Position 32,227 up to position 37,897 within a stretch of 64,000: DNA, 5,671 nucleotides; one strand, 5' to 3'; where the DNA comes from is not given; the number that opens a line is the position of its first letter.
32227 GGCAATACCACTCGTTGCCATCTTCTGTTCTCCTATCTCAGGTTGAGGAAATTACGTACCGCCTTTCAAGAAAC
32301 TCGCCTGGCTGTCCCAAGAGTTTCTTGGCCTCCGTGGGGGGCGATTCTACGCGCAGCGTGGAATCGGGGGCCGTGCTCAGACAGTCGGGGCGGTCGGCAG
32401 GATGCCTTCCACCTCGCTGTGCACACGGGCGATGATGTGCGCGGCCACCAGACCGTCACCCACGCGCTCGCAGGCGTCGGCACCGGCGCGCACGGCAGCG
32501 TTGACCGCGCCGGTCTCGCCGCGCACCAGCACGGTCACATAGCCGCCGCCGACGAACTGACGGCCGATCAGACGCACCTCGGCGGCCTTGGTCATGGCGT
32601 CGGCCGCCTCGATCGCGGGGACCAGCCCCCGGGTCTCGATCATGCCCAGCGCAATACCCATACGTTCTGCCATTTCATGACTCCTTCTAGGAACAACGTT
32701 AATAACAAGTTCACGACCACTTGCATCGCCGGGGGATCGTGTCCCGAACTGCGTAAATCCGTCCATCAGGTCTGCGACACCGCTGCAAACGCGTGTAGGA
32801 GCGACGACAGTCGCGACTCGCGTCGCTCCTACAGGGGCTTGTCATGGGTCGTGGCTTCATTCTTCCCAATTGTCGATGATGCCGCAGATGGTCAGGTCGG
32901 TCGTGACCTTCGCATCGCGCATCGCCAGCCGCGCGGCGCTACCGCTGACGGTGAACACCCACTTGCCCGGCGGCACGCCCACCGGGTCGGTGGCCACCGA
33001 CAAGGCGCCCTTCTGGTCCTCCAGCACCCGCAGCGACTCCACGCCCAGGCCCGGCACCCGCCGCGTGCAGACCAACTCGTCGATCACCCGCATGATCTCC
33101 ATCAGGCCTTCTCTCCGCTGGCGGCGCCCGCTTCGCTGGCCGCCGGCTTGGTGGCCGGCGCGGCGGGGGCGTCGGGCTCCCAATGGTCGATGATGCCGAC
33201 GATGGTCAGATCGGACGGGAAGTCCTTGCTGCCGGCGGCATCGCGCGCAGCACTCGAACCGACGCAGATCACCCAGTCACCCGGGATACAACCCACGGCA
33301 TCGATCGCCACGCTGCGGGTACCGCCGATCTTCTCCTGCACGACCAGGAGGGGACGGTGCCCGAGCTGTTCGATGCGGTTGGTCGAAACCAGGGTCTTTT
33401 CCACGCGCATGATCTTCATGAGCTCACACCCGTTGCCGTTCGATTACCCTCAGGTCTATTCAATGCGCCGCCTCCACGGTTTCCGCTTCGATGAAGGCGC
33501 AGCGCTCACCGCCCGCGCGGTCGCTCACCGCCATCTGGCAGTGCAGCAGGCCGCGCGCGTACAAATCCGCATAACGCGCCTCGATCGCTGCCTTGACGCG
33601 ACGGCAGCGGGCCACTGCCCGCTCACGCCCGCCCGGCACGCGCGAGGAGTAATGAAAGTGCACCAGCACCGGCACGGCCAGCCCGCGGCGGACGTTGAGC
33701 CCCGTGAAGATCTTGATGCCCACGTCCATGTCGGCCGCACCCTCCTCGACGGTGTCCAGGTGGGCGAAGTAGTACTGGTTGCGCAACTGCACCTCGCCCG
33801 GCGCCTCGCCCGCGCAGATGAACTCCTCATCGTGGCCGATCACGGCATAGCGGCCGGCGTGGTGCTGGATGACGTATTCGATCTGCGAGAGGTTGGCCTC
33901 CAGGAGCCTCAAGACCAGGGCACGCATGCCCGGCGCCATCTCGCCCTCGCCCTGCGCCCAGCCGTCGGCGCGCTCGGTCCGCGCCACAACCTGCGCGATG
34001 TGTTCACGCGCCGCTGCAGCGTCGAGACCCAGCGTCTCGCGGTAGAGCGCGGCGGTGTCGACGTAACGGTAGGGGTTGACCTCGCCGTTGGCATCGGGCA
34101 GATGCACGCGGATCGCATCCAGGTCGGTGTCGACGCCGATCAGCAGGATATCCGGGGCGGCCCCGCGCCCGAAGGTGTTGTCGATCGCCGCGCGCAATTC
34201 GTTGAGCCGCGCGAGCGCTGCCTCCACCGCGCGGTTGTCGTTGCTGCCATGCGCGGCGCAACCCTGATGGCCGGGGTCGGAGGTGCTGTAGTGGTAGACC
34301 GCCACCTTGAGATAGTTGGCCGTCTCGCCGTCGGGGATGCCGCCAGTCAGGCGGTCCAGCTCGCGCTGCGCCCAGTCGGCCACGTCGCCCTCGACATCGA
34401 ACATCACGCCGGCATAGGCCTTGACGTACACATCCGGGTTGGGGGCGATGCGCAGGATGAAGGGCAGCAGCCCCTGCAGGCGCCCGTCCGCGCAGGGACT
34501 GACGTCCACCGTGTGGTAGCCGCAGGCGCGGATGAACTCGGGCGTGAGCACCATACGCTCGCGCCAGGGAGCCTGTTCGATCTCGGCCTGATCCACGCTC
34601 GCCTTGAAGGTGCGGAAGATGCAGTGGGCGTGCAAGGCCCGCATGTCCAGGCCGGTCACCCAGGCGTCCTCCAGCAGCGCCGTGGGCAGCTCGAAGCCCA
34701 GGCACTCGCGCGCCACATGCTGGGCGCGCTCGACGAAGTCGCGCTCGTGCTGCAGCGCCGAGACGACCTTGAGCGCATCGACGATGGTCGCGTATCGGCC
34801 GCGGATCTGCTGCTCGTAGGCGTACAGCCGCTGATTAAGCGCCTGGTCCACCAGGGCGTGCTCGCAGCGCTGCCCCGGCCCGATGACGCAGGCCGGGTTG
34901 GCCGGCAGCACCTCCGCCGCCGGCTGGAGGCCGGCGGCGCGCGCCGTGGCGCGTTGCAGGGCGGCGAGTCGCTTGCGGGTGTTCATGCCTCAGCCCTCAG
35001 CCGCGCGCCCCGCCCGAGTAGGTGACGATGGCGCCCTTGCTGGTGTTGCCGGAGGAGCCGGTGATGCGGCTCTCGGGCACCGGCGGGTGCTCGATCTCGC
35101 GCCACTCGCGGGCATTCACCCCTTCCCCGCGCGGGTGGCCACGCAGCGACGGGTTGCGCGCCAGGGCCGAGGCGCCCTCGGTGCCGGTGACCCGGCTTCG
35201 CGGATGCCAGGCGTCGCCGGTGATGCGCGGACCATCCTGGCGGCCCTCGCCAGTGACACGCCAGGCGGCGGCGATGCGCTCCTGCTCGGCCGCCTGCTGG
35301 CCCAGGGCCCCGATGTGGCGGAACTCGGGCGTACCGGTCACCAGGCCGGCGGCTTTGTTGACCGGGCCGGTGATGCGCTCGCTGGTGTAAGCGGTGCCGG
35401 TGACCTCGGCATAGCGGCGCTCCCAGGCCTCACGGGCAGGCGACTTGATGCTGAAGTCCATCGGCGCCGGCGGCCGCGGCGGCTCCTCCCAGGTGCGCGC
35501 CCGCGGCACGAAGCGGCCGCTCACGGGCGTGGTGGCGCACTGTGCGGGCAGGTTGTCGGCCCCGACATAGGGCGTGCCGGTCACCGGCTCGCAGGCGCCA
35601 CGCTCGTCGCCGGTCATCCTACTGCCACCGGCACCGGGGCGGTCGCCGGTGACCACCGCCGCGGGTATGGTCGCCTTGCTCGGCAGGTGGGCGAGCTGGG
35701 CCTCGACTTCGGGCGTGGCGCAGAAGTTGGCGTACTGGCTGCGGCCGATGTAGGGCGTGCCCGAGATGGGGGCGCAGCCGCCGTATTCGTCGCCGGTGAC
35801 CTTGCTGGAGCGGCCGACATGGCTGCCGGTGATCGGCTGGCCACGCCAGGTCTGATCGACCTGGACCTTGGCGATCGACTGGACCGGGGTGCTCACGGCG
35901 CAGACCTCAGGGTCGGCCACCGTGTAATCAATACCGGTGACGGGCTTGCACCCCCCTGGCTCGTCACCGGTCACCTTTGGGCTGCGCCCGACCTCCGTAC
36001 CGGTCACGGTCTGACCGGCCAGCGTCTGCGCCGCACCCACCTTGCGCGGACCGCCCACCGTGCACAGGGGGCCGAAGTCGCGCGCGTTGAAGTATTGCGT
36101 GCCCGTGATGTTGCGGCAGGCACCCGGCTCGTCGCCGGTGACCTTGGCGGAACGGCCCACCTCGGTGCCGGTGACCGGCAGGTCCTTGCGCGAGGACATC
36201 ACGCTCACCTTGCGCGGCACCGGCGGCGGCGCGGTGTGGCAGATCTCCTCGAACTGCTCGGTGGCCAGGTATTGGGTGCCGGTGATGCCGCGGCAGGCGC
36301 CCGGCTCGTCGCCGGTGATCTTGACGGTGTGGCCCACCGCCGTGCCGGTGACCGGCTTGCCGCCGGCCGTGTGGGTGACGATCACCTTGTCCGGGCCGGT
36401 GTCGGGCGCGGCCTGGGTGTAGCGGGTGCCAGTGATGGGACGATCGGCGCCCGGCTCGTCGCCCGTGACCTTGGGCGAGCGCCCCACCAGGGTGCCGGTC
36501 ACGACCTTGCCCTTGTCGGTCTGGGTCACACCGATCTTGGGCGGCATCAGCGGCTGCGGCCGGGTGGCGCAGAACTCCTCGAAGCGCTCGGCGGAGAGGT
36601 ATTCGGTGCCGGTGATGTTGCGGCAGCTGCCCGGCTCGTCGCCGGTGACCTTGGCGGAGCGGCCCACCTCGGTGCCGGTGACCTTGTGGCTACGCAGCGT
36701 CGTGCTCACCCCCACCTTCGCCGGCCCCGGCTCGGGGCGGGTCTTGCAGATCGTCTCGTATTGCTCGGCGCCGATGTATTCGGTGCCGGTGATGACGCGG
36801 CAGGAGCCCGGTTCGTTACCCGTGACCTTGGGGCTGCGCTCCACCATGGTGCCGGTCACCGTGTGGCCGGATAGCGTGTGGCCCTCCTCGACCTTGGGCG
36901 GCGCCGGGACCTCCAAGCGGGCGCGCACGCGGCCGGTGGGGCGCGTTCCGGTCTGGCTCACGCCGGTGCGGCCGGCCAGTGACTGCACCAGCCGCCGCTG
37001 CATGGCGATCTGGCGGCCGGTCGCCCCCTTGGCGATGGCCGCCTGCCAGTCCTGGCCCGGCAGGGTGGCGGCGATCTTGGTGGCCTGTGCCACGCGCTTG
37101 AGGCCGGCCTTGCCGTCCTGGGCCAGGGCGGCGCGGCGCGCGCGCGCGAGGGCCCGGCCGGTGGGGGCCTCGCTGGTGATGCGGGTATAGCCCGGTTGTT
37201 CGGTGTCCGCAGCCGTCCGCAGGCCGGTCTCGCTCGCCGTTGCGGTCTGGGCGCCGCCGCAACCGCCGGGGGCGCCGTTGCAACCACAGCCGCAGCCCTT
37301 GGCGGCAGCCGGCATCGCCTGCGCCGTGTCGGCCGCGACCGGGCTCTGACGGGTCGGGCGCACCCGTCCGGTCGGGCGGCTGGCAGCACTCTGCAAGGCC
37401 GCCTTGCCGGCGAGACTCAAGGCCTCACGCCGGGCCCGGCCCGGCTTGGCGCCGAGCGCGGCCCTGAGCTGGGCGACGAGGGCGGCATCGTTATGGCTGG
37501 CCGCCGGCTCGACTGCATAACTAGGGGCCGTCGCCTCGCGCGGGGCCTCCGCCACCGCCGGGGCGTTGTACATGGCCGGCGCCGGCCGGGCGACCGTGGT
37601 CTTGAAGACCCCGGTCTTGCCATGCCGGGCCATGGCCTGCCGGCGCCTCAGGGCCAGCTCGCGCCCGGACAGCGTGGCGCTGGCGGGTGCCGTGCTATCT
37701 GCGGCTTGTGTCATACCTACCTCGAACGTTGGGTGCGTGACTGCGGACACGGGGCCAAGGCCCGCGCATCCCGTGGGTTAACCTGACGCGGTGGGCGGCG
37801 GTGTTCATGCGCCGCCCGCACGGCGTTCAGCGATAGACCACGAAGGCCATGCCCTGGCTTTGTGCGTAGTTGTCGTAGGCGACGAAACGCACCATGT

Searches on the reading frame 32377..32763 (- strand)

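Call 53: search_protein_families(library=pfam, proteins=[window:32377-32763:-], max_evalue=0.0001)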
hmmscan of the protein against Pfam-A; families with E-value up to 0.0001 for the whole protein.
window:32377-32763:- (128 aa): 1 family
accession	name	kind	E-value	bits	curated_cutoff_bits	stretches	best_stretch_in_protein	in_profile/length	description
PF00936.24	BMC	-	4.6e-25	87.8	24.5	1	38-113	1-74/75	BMC domain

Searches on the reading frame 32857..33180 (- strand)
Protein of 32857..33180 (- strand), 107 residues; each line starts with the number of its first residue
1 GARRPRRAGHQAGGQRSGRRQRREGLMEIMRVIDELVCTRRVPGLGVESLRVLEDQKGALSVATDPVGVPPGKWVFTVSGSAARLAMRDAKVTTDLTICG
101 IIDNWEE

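Call 53: search_protein_families(library=pfam, proteins=[window:32857-33180:-], max_evalue=0.0001)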
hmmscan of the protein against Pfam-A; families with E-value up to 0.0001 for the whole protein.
window:32857-33180:- (107 aa): 1 family
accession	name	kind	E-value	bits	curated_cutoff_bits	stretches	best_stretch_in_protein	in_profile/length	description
PF03319.19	EutN_CcmL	-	6.9e-21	75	25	1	27-103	1-83/83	Ethanolamine utilisation protein EutN/carboxysome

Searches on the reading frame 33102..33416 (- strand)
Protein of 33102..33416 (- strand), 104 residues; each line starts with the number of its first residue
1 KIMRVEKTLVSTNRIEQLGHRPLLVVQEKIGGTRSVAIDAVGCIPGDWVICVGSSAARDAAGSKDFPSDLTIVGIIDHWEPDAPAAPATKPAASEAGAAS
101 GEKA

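Call 53: search_protein_families(library=pfam, proteins=[window:33102-33416:-], max_evalue=0.0001)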
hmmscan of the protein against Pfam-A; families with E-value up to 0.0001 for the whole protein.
window:33102-33416:- (104 aa): 1 family
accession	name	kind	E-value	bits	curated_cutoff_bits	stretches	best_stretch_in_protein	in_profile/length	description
PF03319.19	EutN_CcmL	-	1.2e-22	80.7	25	1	1-77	2-83/83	Ethanolamine utilisation protein EutN/carboxysome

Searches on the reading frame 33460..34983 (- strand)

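Call 53: search_protein_families(library=pfam, proteins=[window:33460-34983:-], max_evalue=0.0001)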
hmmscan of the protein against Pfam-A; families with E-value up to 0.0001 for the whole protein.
window:33460-34983:- (507 aa): 3 families
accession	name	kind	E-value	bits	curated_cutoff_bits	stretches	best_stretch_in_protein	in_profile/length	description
PF20686.2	CsoSCA_cat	-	2.9e-96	322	21.5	1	149-384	4-236/236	Carboxysome Shell Carbonic Anhydrase, catalytic domain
PF08936.15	CsoSCA_C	-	1.7e-47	160.5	26.1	1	385-500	1-116/118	Carboxysome Shell Carbonic Anhydrase, C-terminal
PF20687.2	CsoSCA_N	-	5.2e-36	123.1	27.5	1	42-133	1-92/93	Carboxysome Shell Carbonic Anhydrase, N-terminal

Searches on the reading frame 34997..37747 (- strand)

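Call 53: search_protein_families(library=pfam, proteins=[window:34997-37747:-], max_evalue=0.0001)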
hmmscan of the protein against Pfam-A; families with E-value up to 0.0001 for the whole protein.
window:34997-37747:- (916 aa): 1 family
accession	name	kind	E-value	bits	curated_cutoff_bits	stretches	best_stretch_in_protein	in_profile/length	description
PF12288.13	CsoS2_M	-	3.3e-170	567.6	22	2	443-737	134-425/425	Carboxysome shell peptide mid-region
